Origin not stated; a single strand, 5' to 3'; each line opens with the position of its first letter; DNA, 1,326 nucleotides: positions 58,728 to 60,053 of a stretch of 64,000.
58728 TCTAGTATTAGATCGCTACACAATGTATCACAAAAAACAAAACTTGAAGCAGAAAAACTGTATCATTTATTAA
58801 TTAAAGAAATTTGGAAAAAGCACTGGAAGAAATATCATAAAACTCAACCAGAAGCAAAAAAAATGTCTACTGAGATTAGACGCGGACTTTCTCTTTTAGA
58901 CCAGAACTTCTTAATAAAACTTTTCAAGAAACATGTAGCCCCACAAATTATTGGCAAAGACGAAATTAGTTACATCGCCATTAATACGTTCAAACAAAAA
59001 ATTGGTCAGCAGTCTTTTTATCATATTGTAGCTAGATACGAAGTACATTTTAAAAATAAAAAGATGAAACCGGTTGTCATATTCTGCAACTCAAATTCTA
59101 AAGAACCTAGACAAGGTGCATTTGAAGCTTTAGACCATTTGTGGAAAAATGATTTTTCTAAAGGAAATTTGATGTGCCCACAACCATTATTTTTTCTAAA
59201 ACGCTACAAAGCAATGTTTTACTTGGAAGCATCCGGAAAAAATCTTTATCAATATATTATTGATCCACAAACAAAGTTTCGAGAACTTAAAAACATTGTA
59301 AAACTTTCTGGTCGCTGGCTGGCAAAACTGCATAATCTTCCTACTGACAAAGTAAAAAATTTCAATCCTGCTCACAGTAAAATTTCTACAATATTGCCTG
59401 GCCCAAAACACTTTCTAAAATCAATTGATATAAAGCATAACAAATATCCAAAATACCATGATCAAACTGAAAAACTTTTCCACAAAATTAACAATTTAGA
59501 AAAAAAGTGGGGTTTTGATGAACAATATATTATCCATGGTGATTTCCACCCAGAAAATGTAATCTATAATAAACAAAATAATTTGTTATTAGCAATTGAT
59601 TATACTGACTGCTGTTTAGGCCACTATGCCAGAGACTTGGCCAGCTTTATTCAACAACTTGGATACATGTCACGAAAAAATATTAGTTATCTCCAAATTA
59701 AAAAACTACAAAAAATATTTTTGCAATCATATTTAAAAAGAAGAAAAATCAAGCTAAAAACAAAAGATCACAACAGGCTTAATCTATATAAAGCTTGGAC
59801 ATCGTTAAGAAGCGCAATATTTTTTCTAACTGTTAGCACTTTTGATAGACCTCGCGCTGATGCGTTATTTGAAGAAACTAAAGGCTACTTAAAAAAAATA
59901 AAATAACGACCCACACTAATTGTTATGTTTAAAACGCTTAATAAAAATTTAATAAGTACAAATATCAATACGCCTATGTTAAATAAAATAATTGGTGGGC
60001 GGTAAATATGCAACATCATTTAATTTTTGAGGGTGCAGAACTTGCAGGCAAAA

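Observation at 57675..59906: Single ORF fusing a GH57 alpha-glucan enzyme to an APH/maltokinase-like kinase domain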

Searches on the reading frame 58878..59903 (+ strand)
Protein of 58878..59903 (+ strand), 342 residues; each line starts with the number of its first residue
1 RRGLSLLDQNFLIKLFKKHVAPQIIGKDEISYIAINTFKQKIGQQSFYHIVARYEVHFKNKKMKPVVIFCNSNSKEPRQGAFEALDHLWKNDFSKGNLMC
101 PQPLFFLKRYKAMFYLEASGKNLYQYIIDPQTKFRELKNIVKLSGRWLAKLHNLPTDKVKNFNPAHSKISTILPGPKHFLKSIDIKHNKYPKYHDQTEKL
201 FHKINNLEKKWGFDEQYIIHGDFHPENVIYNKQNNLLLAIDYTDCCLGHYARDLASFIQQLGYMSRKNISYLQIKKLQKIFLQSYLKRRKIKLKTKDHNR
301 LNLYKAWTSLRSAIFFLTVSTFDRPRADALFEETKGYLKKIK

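Call 10: find_homologous_proteins(query=window:58878-59903:+, max_evalue=0.001)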
Query window:58878-59903:+ (342 aa): 8 proteins with E <= 0.001 among 1678 candidates.
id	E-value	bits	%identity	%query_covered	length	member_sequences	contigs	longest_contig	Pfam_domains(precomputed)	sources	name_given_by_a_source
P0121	2.5e-104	367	53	99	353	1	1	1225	PF01633.27,PF01636.30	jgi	jgi:thiamine kinase-like enzyme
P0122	1.8e-99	351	68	67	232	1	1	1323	PF01633.27,PF01636.30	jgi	-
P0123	1.1e-96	342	66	67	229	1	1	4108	PF01633.27,PF01636.30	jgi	-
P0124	3.3e-86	308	60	67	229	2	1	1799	PF01633.27,PF01636.30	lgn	-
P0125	1.5e-52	197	36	98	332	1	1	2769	PF01636.30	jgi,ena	-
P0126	8.8e-10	57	26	73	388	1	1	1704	PF01636.30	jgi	jgi:aminoglycoside phosphotransferase (APT) family kinase protein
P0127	2.7e-8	52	25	85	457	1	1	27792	PF01636.30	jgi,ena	-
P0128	1.5e-7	49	24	73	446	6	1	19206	PF01636.30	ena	-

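Call 13: find_encoding_contigs(protein=P0125, flank=5000, max_places=3)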
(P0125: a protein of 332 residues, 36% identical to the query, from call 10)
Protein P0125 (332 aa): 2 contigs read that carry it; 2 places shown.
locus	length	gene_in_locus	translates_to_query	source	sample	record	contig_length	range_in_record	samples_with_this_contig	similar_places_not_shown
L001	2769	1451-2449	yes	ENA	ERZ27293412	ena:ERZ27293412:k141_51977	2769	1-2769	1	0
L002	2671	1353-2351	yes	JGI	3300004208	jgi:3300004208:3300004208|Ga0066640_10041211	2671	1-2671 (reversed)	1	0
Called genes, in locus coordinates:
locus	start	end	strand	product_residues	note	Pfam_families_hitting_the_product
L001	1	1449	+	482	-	?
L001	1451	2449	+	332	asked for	PF01636:APH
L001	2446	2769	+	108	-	?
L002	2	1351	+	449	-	?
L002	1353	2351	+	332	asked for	PF01636:APH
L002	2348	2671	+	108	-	?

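Call 14: find_encoding_contigs(protein=P0121, flank=5000, max_places=3)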
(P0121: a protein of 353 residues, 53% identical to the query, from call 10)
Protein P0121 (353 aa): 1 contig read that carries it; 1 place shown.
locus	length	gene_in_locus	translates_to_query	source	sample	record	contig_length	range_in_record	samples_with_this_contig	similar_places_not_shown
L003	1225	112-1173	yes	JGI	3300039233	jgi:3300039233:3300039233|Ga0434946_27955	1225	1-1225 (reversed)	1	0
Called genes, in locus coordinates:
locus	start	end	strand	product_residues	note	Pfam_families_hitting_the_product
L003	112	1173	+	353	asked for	PF01636:APH, PF01633:Choline_kinase (weak)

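Call 23: predict_structure(alignment_id=A2)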
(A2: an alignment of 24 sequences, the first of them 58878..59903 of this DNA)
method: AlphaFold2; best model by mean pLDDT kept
length: 342 residues; sequences in the alignment: 24
mean_pLDDT: 93.1   pTM: 0.91
mean pLDDT of the five models: 93.1, 93.1, 92.5, 91.8, 90.8
residues with pLDDT >= 90: 282; 70-90: 52; 50-70: 8; < 50: 0
segments of 3 or more residues with pLDDT < 50: none
pLDDT, mean of each block of 10 residues (from residue 1): 87 96 90 93 76 96 95 86 97 97 96 96 98 98 99 93 83 76 91 96 93 88 96 97 93 97 97 98 98 93 97 89 91 98 92
secondary structure, 60 per line:
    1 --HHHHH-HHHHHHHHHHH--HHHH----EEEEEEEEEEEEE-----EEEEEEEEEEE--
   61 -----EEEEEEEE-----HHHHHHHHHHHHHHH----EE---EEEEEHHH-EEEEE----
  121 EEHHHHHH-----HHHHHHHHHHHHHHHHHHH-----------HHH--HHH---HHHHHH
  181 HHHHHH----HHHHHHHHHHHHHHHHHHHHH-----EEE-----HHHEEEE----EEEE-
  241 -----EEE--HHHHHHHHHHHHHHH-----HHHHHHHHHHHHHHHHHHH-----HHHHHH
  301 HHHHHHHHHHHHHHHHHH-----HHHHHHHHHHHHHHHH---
elements in order: H3-7 H9-19 H22-25 E30-42 E48-58 E66-73 H79-93 E103-107 E112-116 H123-128 H134-152 H175-186 H191-211 E217-219 E228-231 E236-239 E246-248 H251-265 H271-289 H295-318 H324-339

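Call 27: fold_search(model_id=the predicted structure, library=pdb)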
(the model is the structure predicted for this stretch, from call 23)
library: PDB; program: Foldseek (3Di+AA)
matches with E <= 10: 1876; with E <= 0.001: 235
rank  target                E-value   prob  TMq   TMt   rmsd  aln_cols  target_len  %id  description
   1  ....                  1.8e-10  1.00  0.63  0.60   7.1       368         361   13  Structure complex of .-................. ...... PsiK complexed with Mg2+ and Tryptamine (released 2025-04-02)
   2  3dxp                  7.2e-10  1.00  0.63  0.65   5.8       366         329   15  Crystal structure of a putative aminoglycoside phosphotransferase (reut_a1007) from ralstonia eutropha jmp134 at 2.32 A  (released 2008-08-12)
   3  4dfu_B                1.2e-09  1.00  0.51  0.57   7.9       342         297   14  Inhibition of an antibiotic resistance enzyme: crystal structure of aminoglycoside phosphotransferase APH(2")-ID/APH(2 (released 2012-02-08)
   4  9eto_A                1.5e-09  1.00  0.62  0.59   6.1       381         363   14  PsiK from Psilocybe cubensis (released 2024-11-06)
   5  3mes_A                1.7e-09  1.00  0.62  0.60   6.0       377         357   12  Crystal structure of choline kinase from Cryptosporidium parvum Iowa II, cgd3_2030 (released 2010-04-07)
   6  9h2z_A                2.2e-09  1.00  0.55  0.61   6.3       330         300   13  Crystal structure of APH(2")-IVa alternate (soaking with EK3-18 inhibitor) (released 2025-02-05)
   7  3sg8_A                2.7e-09  1.00  0.52  0.58   7.2       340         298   13  Crystal Structure of Aminoglycoside-2''-Phosphotransferase Type IVa Tobramycin Complex (released 2011-06-29)
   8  9qns_A                2.9e-09  1.00  0.50  0.56   8.0       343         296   14  APH(2'')-IVa with a fragment (released 2026-02-11)
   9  4fev_C                4.7e-09  1.00  0.48  0.62   6.7       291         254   14  Crystal structure of the aminoglycoside phosphotransferase APH(3')-Ia, with substrate kanamycin and small molecule inh (released 2012-06-20)
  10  4n57_A                6.0e-09  1.00  0.50  0.57   7.8       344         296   15  Crystal structure of aminoglycoside phosphotransferase APH(2'')-IVa ADP complex (released 2014-12-17)
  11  2qg7_B                6.3e-09  1.00  0.57  0.55   6.5       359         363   13  Plasmodium vivax ethanolamine kinase Pv091845 (released 2007-07-24)
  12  4dfb_A                6.7e-09  1.00  0.52  0.58   7.7       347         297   15  Crystal structure of aminoglycoside phosphotransferase aph(2")-id/aph(2")-iva in complex with kanamycin (released 2012-02-08)
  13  3n4u                  7.0e-09  1.00  0.53  0.59   7.3       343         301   15  app APH(2")-IVa form II (released 2010-06-30)
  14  8jsu_D                7.7e-09  1.00  0.60  0.65   5.7       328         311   12  The crystal structure of TvaE in complex with TvaLP (released 2025-09-03)
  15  2qg7_E                7.7e-09  1.00  0.54  0.51   6.6       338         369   12  Plasmodium vivax ethanolamine kinase Pv091845 (released 2007-07-24)
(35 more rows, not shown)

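Call 35: find_related_loci(query=A3, collection=genome_contigs, flank=7000)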
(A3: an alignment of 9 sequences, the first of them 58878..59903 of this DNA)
Query A3 (342 aa) in genome_contigs; peptide patterns used: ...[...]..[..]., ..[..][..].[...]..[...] (x = any residue, [..] = any of these).
599 stretches matched a pattern (row limit reached: there are more); 192 encode a relative of the query (tblastn E <= 1e-3); the best 80 are kept; 80 distinct loci.
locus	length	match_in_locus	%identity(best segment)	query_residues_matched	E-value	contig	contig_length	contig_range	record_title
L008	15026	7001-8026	63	1-342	9e-148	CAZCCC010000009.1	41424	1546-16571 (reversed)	MAG TPA_asm: uncultured Gammaproteobacteria bacterium isolate SRP241326_co3_326 genome assembly, contig: NODE_1435_lengt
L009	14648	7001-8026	62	1-342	2e-146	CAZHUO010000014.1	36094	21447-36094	MAG TPA_asm: uncultured Gammaproteobacteria bacterium isolate SRP263991_co5_609 genome assembly, contig: NODE_2422_lengt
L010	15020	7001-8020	61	1-340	2e-142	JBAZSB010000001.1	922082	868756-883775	MAG: Patescibacteria group bacterium isolate SO_2017_GW1_162 NODE_23_length_922082_cov_1.706351_OW334_2017, whole genome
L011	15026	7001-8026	59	1-342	2e-138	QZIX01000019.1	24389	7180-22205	MAG: Candidatus Parcubacteria bacterium isolate SURF_54 contig-100_3067_length_24389_read_count_170606, whole genome sho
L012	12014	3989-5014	60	1-341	2e-138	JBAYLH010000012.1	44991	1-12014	MAG: Candidatus Buchananbacteria bacterium isolate SO_2016_GW1_99 scaffold01561_OW334_2016, whole genome shotgun sequenc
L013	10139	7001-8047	57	1-342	8e-130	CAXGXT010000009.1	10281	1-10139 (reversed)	MAG TPA_asm: uncultured bacterium isolate ERR594345_concoct_111 genome assembly, contig: ERZ11848503.5916, whole genome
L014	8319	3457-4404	41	18-341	7e-74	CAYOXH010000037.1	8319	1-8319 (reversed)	MAG TPA_asm: uncultured Gammaproteobacteria bacterium isolate binchicken_co48_110 genome assembly, contig: NODE_14226_le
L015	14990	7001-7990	39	4-335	2e-70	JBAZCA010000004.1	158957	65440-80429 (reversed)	MAG: Patescibacteria group bacterium isolate SO_2017_GW1_125 NODE_743_length_158957_cov_8.679834_OW334_2017, whole genom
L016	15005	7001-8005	39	5-339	2e-69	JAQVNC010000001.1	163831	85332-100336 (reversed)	MAG: Patescibacteria group bacterium isolate STF1_148 NODE_91_length_163831_cov_6.211113_Sandtown_F1, whole genome shotg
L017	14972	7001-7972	38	6-339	5e-69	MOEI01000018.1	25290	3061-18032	MAG: bacterium CG10_46_32 isolate CG10_46_32 CG10_big_fil_rev_8_21_14_0.10_scaffold_1534, whole genome shotgun sequence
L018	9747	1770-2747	38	6-341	7e-69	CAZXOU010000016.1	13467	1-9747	MAG TPA_asm: uncultured Gammaproteobacteria bacterium isolate binchicken_co48_459 genome assembly, contig: NODE_7455_len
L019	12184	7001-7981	41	5-331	2e-68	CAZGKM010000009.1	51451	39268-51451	MAG TPA_asm: uncultured Gammaproteobacteria bacterium isolate SRP319275_co4_39 genome assembly, contig: NODE_362_length_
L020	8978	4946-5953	37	5-338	5e-68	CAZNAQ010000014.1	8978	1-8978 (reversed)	MAG TPA_asm: uncultured Gammaproteobacteria bacterium isolate binchicken_co32_252 genome assembly, contig: NODE_13690_le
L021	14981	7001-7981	41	5-331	1e-66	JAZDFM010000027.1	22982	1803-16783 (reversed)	MAG: bacterium isolate MEGAHIT-group-0.207 k141_13051236, whole genome shotgun sequence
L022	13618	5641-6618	39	6-331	2e-66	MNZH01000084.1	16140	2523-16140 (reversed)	MAG: Parcubacteria group bacterium CG2_30_45_37 cg2_3.0_scaffold_8406_c, whole genome shotgun sequence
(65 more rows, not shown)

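Call 40: search_protein_families(library=ncbifam, proteins=[window:58878-59903:+, P0125], max_evalue=10)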
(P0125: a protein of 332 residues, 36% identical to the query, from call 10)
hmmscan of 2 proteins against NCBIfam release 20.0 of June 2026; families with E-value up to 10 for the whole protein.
window:58878-59903:+ (342 aa): 14 families
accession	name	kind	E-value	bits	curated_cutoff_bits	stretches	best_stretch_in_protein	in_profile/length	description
NF008738.0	PRK11768.1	equivalog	1.2e-07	31.5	194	1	141-259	123-237/327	serine/threonine protein kinase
NF003558.0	PRK05231.1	equivalog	1.8e-06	27.2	271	1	203-311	173-276/322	homoserine kinase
NF000240.1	macrolide_MphC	exception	5.4e-05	22.8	550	1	138-253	119-229/299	Mph(C) family macrolide 2'-phosphotransferase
NF038057.1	macrolide_MphL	exception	6.8e-05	22.2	612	1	145-261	125-236/298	macrolide 2'-phosphotransferase MphL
NF038156.1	lant_syn_V_LxmK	equivalog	0.00011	21.4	315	1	140-263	112-236/347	class V lanthionine synthetase subunit LxmK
NF033068.1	APH_3p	equivalog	0.00015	21.4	205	1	134-287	97-237/255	APH(3') family aminoglycoside O-phosphotransferase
TIGR02172.1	Fb_sc_TIGR02172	paralog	0.00083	19.2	228.2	1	160-272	105-210/226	TIGR02172 family protein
NF000242.2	macrolide_MphB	exception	0.00099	18.4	615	1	142-255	125-233/299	Mph(B) family macrolide 2'-phosphotransferase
TIGR03724.2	arch_bud32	equivalog_domain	0.0026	17.3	125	1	215-287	103-171/193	KEOPS complex kinase/ATPase Bud32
NF011460.0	PRK14879.1-1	equivalog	0.0049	16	199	1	196-245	110-157/232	Kae1-associated kinase Bud32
TIGR01767.2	MTRK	equivalog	0.044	12.9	275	1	196-262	206-270/401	S-methyl-5-thioribose kinase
NF045698.1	MurGlcNAcKinAmgK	equivalog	0.063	12.5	500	1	216-310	216-302/360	N-acetylmuramate/N-acetylglucosamine kinase AmgK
NF047696.1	ThlDiSintTplARhiz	equivalog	0.14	11.9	230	1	176-214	146-182/219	thiol:disulfide interchange protein TlpA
NF007174.0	PRK09605.1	equivalog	0.16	10.4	447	1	213-287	443-513/535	bifunctional N(6)-L-threonylcarbamoyladenine synthase/serine/threonine protein kinase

P0125 (332 aa): 24 families
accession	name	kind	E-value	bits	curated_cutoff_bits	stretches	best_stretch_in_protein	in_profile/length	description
NF038156.1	lant_syn_V_LxmK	equivalog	4.1e-10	39.3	315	2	206-292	189-276/347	class V lanthionine synthetase subunit LxmK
NF033059.2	APH_3p_I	exception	1.3e-07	31.3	400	1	112-253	95-233/267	APH(3')-I family aminoglycoside O-phosphotransferase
NF003558.0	PRK05231.1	equivalog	1.6e-07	30.6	271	1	132-317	115-291/322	homoserine kinase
TIGR03724.2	arch_bud32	equivalog_domain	3.3e-07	30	125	2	192-234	88-129/193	KEOPS complex kinase/ATPase Bud32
NF008738.0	PRK11768.1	equivalog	4.1e-06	26.4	194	1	131-302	120-286/327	serine/threonine protein kinase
NF033068.1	APH_3p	equivalog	4.5e-05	23.1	205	1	112-276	84-235/255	APH(3') family aminoglycoside O-phosphotransferase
TIGR00938.1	thrB_alt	equivalog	0.00012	21.5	255.9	1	192-332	172-305/307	homoserine kinase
TIGR02906.1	spore_CotS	subfamily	0.00026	20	172.7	1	156-252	145-231/314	CotS family spore coat protein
NF051474.1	APH_3p_Ia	exception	0.00028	20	625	1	113-258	100-242/271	aminoglycoside O-phosphotransferase APH(3')-Ia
NF046102.1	CellCycRegCcrZ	equivalog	0.00051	19.5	400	1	205-248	150-193/260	cell cycle regulator CcrZ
NF011462.0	PRK14879.1-3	equivalog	0.0012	18.6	174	1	195-234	87-126/192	Kae1-associated kinase Bud32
NF011463.0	PRK14879.1-4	equivalog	0.0031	17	188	1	201-244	126-168/237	Kae1-associated kinase Bud32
NF038151.1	lanthi_synth_III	equivalog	0.0046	15.4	575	1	195-261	342-406/833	class III lanthionine synthetase LanKC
TIGR02172.1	Fb_sc_TIGR02172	paralog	0.0086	15.9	228.2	1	111-248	73-192/226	TIGR02172 family protein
NF007174.0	PRK09605.1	equivalog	0.0091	14.5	447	1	192-240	430-477/535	bifunctional N(6)-L-threonylcarbamoyladenine synthase/serine/threonine protein kinase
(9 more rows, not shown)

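Call 54: search_solved_structures(query=A3, max_evalue=10, show_alignments=1)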
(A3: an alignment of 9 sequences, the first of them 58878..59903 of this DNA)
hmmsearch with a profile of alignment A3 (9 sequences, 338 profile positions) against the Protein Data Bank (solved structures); distinct sequences matched with E-value up to 10: 184 (the best 60 are shown).
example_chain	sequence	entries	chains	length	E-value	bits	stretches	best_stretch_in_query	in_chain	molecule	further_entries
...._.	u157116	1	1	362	0.00058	22.2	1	90-289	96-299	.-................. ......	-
9eto_A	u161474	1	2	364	0.00058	22.2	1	90-289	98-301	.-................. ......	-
7dg4_A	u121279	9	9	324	0.0011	21.4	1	209-246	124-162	Dual specificity tyrosine-phosphorylation-regulated kinase 2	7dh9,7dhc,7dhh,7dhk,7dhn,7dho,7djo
7dhv_A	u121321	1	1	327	0.0011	21.3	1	209-246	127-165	Dual specificity tyrosine-phosphorylation-regulated kinase 2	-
7dh3_A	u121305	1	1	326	0.0012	21.2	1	209-246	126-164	Dual specificity tyrosine-phosphorylation-regulated kinase 2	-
9kqy_B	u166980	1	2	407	0.0016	20.8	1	209-246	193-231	Dual specificity tyrosine-phosphorylation-regulated kinase 2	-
5lxc_A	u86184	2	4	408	0.0016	20.8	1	209-246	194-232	Dual specificity tyrosine-phosphorylation-regulated kinase 2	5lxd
4azf_A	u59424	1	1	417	0.0017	20.7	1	209-246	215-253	DYRK2 DUAL-SPECIFICITY TYROSINE-PHOSPHORYLATION REGULATED KINASE 2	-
7ejv_A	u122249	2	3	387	0.0017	20.7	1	209-246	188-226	Dual specificity tyrosine-phosphorylation-regulated kinase 2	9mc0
7ejv_B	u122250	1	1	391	0.0018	20.6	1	209-246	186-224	Dual specificity tyrosine-phosphorylation-regulated kinase 2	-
3k2l_A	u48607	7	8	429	0.0018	20.6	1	209-246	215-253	Dual specificity tyrosine-phosphorylation-regulated kinase 2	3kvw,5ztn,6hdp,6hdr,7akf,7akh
8hlt_A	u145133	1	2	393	0.0019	20.6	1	209-246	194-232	Dual specificity tyrosine-phosphorylation-regulated kinase 2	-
5y86_A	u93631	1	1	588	0.0024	20.2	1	205-244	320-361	Dual specificity tyrosine-phosphorylation-regulated kinase 3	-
5ih0_A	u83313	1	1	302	0.0025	20.2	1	195-251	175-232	Macrolide 2'-phosphotransferase II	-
5igu_A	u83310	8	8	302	0.0032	19.8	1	204-251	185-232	Macrolide 2'-phosphotransferase II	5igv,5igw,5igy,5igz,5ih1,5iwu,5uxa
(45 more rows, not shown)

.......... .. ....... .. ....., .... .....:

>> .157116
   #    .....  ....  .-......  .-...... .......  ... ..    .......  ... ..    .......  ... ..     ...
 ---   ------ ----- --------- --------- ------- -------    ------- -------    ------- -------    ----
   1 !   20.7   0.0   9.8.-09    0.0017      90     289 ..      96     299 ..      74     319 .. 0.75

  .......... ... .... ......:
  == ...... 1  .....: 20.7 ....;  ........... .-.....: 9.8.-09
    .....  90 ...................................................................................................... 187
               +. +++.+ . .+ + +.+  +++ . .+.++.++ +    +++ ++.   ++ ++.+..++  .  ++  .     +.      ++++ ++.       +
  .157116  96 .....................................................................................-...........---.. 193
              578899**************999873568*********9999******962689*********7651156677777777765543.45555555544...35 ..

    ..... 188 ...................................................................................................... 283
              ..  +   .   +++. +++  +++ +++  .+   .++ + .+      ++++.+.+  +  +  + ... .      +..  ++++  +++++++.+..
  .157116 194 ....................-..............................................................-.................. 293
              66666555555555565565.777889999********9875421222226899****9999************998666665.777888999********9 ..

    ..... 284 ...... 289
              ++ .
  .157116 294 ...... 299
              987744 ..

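Call 66: find_homologous_proteins(query=L018:261-2747:+, max_evalue=1e-20)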
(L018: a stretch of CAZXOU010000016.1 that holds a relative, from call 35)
Query L018:261-2747:+ (829 aa): 7998 proteins with E <= 1e-20 among 8000 candidates; the best 120 are listed.
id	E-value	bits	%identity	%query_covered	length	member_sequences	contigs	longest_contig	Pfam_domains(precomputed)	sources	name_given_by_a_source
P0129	0.0e+0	1898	100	100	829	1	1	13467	PF00534.27,PF08323.18,PF01633.27,PF13439.13,PF13692.13,PF01636.30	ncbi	-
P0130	1.0e-273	929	83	58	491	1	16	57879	PF00534.27,PF08323.18,PF13439.13,PF13692.13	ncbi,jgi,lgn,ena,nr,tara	ncbi:starch synthase [bacterium]|jgi:starch synthase|nr:starch synthase [bacterium] MDP6571516.1 gly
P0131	6.0e-256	870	77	59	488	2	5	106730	PF00534.27,PF08323.18,PF13439.13,PF13692.13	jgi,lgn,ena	-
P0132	8.7e-255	866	77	59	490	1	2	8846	PF00534.27,PF08323.18,PF13439.13,PF20706.4,PF13692.13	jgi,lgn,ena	-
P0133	1.7e-254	865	76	59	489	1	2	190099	PF00534.27,PF08323.18,PF13439.13,PF13692.13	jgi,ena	jgi:starch synthase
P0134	1.6e-253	862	77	59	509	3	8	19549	PF00534.27,PF08323.18,PF13439.13,PF13692.13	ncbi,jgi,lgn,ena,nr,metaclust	ncbi:MAG: hypothetical protein COV79_05540 [Parcubacteria group bacterium CG11_big_fil_rev_8_21_14_0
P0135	5.2e-252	857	76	59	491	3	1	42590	PF00534.27,PF13579.13,PF08323.18,PF13439.13,PF20706.4,PF13692.13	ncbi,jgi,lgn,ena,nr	ncbi:glycogen synthase [Patescibacteria group bacterium]|nr:glycogen synthase [Patescibacteria group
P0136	1.7e-249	849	76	59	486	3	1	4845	PF00534.27,PF08323.18,PF13439.13,PF13692.13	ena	-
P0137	5.7e-240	817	73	59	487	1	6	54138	PF00534.27,PF08323.18,PF13439.13,PF13692.13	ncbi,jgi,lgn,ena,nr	ncbi:hypothetical protein BK004_03010 [bacterium CG10_46_32]|nr:MAG: hypothetical protein BK004_0301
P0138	1.2e-238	813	72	58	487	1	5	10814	PF00534.27,PF08323.18,PF13439.13,PF20706.4,PF13692.13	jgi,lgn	-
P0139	2.6e-238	812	72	58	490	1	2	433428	PF00534.27,PF08323.18,PF13439.13,PF13692.13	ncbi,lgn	-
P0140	5.3e-236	804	71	58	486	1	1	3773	PF00534.27,PF08323.18,PF13439.13,PF13692.13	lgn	-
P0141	2.2e-235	802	70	58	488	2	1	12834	PF00534.27,PF08323.18,PF13439.13,PF13692.13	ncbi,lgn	-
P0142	9.7e-235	800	71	59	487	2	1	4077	PF00534.27,PF13579.13,PF08323.18,PF13439.13,PF20706.4,PF13692.13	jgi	-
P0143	2.0e-233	795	71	58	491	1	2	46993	PF00534.27,PF13579.13,PF08323.18,PF13439.13,PF13692.13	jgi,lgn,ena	-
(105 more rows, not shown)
